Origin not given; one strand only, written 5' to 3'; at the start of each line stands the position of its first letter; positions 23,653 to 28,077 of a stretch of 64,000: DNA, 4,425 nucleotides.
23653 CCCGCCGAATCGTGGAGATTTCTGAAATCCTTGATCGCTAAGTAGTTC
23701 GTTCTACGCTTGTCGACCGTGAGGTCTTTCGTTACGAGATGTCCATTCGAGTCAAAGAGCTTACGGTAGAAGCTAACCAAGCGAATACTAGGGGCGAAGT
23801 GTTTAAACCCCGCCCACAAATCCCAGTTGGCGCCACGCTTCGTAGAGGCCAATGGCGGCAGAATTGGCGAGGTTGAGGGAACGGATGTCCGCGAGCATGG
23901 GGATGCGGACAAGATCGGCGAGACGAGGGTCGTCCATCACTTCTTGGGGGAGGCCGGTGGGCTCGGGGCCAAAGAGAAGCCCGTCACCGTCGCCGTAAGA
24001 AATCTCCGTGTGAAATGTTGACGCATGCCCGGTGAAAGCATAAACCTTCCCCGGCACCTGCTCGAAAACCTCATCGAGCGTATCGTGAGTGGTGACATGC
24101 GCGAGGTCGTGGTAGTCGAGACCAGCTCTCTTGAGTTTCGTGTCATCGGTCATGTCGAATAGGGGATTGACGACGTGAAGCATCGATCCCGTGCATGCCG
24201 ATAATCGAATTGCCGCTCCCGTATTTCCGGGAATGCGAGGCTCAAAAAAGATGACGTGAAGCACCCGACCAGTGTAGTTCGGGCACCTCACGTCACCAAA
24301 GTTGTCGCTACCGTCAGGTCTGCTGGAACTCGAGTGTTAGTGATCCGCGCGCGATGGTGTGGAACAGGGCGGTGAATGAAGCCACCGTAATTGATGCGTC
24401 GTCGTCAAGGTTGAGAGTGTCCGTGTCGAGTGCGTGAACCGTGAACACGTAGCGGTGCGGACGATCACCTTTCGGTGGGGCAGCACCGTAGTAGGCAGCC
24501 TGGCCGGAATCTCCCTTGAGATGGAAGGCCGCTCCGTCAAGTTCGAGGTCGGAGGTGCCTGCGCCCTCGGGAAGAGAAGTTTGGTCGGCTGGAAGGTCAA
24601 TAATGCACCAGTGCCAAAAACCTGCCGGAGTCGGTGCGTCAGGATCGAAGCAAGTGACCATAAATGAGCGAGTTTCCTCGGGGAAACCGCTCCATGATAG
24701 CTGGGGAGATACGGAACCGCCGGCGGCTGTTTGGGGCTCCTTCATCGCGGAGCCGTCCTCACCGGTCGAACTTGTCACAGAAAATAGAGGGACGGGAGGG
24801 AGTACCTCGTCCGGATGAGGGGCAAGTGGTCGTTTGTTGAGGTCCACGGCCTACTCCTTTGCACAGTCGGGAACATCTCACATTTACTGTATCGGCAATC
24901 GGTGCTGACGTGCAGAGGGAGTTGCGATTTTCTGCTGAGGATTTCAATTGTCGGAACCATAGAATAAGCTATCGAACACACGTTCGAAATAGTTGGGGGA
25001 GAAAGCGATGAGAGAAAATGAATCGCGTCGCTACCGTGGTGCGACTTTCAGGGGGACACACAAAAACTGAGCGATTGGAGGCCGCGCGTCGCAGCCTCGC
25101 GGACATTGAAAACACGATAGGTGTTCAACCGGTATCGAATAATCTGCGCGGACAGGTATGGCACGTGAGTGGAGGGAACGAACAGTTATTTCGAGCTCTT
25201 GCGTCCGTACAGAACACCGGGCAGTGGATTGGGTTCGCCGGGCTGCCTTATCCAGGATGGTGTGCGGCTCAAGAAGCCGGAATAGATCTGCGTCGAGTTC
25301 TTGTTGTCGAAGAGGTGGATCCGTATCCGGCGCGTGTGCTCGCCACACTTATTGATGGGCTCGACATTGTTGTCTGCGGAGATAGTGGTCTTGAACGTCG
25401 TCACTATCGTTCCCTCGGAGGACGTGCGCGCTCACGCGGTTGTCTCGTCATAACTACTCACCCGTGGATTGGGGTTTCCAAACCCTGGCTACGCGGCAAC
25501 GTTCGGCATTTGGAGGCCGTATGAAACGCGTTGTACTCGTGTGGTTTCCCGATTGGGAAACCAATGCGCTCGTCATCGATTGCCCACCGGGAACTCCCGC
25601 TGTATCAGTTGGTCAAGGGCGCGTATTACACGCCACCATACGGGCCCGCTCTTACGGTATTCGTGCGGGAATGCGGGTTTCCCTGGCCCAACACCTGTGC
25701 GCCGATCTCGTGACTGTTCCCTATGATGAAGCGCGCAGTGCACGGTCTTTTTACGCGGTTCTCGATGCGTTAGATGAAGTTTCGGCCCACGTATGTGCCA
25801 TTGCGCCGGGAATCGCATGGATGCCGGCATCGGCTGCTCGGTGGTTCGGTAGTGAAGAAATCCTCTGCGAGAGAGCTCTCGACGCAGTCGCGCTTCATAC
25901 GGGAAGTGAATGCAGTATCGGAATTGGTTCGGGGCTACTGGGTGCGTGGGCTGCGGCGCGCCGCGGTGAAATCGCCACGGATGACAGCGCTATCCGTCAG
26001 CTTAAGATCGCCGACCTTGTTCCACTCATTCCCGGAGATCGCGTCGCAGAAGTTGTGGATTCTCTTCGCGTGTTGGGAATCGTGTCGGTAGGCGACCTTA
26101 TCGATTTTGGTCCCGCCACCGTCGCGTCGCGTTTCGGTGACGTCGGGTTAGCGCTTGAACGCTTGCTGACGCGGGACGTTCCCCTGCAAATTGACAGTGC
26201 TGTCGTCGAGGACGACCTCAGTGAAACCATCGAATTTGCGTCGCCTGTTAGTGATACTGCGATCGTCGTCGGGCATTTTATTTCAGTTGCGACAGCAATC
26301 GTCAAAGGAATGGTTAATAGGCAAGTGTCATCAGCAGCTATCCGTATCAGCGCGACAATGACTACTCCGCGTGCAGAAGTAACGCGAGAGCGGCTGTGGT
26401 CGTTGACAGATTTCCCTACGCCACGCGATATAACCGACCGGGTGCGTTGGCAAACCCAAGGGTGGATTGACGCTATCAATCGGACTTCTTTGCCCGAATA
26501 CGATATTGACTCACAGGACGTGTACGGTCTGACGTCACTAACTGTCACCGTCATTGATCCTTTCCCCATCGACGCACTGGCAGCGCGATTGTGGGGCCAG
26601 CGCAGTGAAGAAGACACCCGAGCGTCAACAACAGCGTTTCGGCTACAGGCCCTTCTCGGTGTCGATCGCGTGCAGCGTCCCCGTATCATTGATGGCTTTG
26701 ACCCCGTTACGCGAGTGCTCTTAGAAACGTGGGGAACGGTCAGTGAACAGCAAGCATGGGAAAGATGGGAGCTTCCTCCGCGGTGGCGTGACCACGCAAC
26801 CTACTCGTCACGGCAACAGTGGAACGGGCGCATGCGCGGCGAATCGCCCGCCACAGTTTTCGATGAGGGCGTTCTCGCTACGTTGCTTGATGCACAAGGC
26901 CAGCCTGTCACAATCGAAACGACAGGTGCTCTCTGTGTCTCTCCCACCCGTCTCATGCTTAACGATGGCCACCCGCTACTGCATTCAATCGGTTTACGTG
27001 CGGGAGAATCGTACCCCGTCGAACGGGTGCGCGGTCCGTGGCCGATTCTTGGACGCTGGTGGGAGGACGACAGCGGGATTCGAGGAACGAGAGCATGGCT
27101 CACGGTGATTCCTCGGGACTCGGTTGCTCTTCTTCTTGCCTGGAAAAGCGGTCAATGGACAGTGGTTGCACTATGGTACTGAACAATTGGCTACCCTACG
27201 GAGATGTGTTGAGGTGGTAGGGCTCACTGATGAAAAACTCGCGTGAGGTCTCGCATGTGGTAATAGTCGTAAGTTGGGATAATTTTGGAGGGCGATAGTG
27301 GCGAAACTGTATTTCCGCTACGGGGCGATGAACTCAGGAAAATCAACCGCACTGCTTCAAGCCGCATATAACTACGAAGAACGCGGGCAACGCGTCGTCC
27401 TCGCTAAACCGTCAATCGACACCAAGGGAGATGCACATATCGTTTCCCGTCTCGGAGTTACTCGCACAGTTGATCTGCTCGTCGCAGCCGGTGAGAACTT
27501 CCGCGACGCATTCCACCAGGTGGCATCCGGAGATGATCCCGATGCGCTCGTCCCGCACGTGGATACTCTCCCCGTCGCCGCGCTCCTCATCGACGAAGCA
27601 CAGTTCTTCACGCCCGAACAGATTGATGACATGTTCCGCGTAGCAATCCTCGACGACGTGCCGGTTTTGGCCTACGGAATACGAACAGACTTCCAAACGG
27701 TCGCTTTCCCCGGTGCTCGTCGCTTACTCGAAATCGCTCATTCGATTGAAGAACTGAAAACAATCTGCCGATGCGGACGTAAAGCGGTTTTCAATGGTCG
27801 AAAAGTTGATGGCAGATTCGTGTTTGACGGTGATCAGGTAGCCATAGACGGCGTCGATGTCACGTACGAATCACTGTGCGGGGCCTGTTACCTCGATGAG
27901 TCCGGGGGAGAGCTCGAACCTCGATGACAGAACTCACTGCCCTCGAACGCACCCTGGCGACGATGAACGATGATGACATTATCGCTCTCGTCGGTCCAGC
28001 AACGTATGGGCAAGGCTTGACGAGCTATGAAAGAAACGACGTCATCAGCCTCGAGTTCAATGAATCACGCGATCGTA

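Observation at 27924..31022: SNF2 helicase with N-terminal SWIM finger translationally coupled to thymidine kinase inside the SOS locus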

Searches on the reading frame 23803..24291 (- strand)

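Call 7: search_protein_families(library=pfam, proteins=[window:23803-24291:-], max_evalue=0.01)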
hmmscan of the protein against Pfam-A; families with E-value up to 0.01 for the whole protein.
window:23803-24291:- (162 aa): 1 family
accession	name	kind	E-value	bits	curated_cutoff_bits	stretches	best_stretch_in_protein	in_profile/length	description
PF00588.24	SpoU_methylase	-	7.6e-27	94.6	29.7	1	11-150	2-142/142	SpoU rRNA Methylase family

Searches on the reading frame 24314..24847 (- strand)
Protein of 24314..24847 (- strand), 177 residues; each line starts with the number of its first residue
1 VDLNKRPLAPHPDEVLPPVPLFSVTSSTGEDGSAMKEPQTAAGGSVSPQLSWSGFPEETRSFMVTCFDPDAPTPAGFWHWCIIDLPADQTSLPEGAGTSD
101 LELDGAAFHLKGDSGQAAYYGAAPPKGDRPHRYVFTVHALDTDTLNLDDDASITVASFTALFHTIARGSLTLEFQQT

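Call 7: search_protein_families(library=pfam, proteins=[window:24314-24847:-], max_evalue=0.01)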
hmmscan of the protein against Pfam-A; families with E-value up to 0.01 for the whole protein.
window:24314-24847:- (177 aa): 1 family
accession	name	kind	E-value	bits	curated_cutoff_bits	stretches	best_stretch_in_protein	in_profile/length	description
PF01161.25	PBP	-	1.7e-36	126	24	1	39-174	6-135/135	Phosphatidylethanolamine-binding protein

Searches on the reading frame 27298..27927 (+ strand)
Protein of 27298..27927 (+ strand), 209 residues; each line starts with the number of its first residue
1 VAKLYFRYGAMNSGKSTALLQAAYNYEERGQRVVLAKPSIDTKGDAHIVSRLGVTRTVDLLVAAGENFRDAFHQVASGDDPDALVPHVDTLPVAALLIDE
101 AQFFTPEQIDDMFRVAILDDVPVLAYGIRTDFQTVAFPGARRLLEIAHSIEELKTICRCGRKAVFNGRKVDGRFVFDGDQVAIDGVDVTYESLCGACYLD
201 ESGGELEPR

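Call 7: search_protein_families(library=pfam, proteins=[window:27298-27927:+], max_evalue=0.01)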
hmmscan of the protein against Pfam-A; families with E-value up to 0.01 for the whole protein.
window:27298-27927:+ (209 aa): 4 families
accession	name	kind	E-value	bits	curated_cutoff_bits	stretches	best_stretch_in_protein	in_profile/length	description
PF00265.24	TK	-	3e-33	115.6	20.6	1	3-198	2-176/176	Thymidine kinase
PF13604.12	AAA_30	-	5.9e-05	23.3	27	1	13-160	29-157/191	AAA domain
PF25199.1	nSTAND_NTPase5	-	0.00044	20.5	34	1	9-52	48-93/145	Novel STAND NTPase 5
PF13401.12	AAA_22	-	0.0098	16.6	27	0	8-112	11-104/130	AAA domain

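Call 8: search_protein_families(library=ncbifam, proteins=[window:27298-27927:+], max_evalue=0.01)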
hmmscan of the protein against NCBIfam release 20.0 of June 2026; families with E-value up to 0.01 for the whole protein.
window:27298-27927:+ (209 aa): 5 families
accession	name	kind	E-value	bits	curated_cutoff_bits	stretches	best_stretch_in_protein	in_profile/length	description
NF003300.0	PRK04296.1-5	equivalog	3.9e-74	248.7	195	1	1-202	1-191/194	thymidine kinase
NF003299.0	PRK04296.1-4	equivalog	1.1e-42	146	284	1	1-200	1-186/191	thymidine kinase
NF003297.0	PRK04296.1-2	equivalog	1.8e-39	135.6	252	1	1-198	1-193/216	thymidine kinase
NF003298.0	PRK04296.1-3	equivalog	1.8e-38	132.2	375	1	1-199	1-187/205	thymidine kinase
NF003296.0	PRK04296.1-1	equivalog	3.5e-21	76.1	183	1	9-200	15-189/195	thymidine kinase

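Call 39: search_protein_families(library=padloc, proteins=[window:27298-27924:+], max_evalue=0.001)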
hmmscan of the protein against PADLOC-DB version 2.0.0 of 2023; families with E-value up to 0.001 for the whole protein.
window:27298-27924:+ (209 aa): 0 families
